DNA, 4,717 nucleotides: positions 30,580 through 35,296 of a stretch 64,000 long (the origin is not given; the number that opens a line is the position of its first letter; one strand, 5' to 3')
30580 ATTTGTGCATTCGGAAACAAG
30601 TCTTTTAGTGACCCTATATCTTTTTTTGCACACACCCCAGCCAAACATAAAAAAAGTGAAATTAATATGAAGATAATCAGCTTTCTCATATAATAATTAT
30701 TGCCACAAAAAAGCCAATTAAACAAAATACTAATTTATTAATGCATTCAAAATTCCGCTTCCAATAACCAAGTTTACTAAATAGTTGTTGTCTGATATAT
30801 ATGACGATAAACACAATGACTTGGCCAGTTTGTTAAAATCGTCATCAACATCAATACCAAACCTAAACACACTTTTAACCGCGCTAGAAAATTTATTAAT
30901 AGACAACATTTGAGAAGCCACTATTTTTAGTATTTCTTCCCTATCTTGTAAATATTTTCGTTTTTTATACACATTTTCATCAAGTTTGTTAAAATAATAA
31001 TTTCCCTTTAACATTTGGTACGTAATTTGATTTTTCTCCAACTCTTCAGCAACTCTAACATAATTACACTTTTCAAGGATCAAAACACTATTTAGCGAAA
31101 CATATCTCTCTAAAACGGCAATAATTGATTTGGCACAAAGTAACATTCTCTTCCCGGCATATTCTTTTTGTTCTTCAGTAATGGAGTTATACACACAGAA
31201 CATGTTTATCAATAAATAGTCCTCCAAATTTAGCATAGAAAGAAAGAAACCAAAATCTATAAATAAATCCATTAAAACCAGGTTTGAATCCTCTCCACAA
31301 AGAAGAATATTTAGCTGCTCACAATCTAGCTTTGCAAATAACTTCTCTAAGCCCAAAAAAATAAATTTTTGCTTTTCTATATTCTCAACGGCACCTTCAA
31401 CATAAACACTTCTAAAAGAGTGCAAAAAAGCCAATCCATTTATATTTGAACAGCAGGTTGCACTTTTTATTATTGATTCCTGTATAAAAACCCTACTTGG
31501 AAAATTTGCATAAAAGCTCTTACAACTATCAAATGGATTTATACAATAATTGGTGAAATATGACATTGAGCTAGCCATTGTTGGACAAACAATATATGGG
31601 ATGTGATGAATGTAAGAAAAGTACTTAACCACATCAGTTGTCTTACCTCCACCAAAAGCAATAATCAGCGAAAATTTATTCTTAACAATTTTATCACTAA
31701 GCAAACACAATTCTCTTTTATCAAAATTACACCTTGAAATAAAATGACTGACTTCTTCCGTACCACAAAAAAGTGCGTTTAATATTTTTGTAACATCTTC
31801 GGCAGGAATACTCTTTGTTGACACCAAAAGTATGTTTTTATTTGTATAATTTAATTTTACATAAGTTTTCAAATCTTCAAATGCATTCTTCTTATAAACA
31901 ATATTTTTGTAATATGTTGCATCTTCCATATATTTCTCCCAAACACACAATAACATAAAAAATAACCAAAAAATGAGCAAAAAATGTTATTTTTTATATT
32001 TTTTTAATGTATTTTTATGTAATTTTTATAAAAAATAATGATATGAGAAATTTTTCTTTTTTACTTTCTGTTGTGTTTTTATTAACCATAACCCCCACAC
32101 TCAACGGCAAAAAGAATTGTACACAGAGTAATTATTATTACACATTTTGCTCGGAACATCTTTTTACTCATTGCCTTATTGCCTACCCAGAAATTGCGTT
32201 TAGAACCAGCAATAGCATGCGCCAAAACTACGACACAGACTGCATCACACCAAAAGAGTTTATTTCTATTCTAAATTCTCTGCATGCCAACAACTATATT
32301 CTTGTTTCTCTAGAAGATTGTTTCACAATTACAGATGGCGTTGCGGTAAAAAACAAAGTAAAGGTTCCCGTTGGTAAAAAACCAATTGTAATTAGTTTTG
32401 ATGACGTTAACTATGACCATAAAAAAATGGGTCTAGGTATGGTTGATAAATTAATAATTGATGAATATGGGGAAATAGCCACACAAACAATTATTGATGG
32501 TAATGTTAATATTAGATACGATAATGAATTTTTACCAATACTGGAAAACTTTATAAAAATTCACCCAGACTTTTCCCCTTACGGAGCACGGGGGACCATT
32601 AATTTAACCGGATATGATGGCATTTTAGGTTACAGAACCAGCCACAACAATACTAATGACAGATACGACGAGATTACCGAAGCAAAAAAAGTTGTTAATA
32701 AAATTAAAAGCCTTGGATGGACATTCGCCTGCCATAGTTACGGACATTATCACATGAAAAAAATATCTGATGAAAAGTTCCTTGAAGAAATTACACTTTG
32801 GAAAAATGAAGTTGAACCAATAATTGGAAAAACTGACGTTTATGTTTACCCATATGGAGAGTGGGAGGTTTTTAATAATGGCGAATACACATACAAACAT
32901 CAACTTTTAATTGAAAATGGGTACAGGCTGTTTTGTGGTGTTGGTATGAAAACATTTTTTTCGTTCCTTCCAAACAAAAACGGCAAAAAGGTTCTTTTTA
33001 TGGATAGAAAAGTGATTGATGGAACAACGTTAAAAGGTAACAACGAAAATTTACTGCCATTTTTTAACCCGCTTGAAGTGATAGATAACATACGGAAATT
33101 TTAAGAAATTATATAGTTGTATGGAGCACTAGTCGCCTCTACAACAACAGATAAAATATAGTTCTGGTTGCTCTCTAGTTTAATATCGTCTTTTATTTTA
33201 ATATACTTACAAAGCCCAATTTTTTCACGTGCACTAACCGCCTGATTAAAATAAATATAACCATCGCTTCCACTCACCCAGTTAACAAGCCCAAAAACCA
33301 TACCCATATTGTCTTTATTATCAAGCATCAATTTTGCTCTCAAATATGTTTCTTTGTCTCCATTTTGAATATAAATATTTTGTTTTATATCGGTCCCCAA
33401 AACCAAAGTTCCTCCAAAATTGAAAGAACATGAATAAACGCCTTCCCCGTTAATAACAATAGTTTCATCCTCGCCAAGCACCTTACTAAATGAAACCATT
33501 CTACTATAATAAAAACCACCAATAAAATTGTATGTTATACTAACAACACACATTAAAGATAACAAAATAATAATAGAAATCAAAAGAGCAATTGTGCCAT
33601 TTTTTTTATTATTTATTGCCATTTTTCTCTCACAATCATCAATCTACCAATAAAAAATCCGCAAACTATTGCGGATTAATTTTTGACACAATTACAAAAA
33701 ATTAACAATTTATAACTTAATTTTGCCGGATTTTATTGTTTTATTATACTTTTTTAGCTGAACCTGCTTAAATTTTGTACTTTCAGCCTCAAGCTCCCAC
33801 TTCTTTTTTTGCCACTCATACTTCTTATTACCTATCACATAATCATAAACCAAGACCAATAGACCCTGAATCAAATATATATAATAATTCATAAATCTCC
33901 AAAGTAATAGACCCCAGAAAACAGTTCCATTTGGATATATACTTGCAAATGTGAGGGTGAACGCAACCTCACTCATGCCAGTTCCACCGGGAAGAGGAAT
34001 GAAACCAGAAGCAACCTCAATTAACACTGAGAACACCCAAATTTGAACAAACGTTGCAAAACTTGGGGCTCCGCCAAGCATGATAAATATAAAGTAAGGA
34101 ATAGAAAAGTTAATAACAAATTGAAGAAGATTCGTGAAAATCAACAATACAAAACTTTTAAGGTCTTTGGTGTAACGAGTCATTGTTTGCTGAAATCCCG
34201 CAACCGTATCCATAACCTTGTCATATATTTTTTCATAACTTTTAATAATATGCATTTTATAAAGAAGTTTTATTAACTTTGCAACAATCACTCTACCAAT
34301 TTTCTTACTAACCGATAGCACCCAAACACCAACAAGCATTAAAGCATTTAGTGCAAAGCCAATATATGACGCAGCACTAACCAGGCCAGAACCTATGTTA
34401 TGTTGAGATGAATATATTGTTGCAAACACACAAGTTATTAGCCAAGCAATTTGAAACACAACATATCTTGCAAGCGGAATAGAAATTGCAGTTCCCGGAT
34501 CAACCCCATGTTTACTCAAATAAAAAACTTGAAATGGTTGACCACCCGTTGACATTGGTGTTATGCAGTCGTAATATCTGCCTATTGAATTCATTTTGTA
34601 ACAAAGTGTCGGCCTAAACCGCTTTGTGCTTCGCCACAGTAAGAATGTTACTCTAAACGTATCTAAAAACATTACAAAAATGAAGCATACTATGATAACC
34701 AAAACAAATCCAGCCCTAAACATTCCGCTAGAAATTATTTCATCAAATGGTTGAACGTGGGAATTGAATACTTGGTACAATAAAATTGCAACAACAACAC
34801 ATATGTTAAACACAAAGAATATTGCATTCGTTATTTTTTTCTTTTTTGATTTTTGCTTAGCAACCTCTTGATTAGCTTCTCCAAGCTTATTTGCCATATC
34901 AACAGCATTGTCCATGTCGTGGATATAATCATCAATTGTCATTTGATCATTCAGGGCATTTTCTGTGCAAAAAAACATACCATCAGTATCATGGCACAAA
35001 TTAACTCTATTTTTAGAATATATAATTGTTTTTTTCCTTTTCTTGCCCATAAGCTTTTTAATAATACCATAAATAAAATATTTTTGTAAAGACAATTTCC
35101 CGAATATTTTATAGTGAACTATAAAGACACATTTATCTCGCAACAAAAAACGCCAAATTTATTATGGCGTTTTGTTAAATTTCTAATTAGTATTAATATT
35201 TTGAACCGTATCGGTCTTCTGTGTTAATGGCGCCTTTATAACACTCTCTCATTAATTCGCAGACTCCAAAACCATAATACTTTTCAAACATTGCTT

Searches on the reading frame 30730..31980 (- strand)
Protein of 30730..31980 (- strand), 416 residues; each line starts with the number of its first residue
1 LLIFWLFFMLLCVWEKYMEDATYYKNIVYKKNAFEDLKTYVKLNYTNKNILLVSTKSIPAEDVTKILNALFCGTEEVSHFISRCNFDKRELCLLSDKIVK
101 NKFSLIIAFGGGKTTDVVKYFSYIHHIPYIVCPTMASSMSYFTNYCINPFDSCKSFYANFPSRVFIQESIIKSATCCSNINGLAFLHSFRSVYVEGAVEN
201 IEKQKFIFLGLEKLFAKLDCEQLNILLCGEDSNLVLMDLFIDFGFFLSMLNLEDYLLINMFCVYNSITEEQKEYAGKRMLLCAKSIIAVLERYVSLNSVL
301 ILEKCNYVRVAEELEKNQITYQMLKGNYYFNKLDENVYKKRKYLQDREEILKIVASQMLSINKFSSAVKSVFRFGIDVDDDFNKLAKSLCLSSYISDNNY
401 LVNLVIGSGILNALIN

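Call 10: search_protein_families(library=pfam, proteins=[window:30730-31980:-], max_evalue=0.001)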
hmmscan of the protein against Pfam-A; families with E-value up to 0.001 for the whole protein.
window:30730-31980:- (416 aa): 2 families
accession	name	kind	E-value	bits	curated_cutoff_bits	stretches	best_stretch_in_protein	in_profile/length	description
PF13685.12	Fe-ADH_2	-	4.3e-10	40.2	28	1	29-174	2-148/149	Iron-containing alcohol dehydrogenase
PF00465.25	Fe-ADH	-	8.3e-10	39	31.3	1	26-147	3-142/168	Iron-containing alcohol dehydrogenase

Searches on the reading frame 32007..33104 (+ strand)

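Call 10: search_protein_families(library=pfam, proteins=[window:32007-33104:+], max_evalue=0.001)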
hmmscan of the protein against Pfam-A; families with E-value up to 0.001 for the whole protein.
window:32007-33104:+ (365 aa): 1 family
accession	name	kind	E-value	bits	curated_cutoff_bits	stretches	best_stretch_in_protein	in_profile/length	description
PF01522.26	Polysacc_deac_1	-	3.8e-08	33.8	23.1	1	223-287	44-109/124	Polysaccharide deacetylase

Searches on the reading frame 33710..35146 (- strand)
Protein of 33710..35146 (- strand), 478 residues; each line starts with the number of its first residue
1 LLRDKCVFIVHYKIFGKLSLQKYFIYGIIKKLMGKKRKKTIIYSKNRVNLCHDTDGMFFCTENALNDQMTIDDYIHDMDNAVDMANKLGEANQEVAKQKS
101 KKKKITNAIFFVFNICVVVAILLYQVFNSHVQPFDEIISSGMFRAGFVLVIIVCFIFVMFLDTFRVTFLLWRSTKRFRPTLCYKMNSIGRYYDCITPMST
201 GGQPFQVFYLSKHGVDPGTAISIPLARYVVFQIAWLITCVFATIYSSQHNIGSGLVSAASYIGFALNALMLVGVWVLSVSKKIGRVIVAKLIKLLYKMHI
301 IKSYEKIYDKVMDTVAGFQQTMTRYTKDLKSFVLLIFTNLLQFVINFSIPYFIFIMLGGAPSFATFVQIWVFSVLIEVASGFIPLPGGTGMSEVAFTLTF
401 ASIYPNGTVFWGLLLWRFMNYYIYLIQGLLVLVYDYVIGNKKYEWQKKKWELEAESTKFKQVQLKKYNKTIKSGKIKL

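Call 10: search_protein_families(library=pfam, proteins=[window:33710-35146:-], max_evalue=0.001)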
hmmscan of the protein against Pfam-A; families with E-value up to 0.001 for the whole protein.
window:33710-35146:- (478 aa): 1 family
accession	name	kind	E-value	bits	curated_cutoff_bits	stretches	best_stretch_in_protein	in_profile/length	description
PF03706.18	LPG_synthase_TM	-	1.5e-32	113.7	33.4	1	116-428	6-302/302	Lysylphosphatidylglycerol synthase TM region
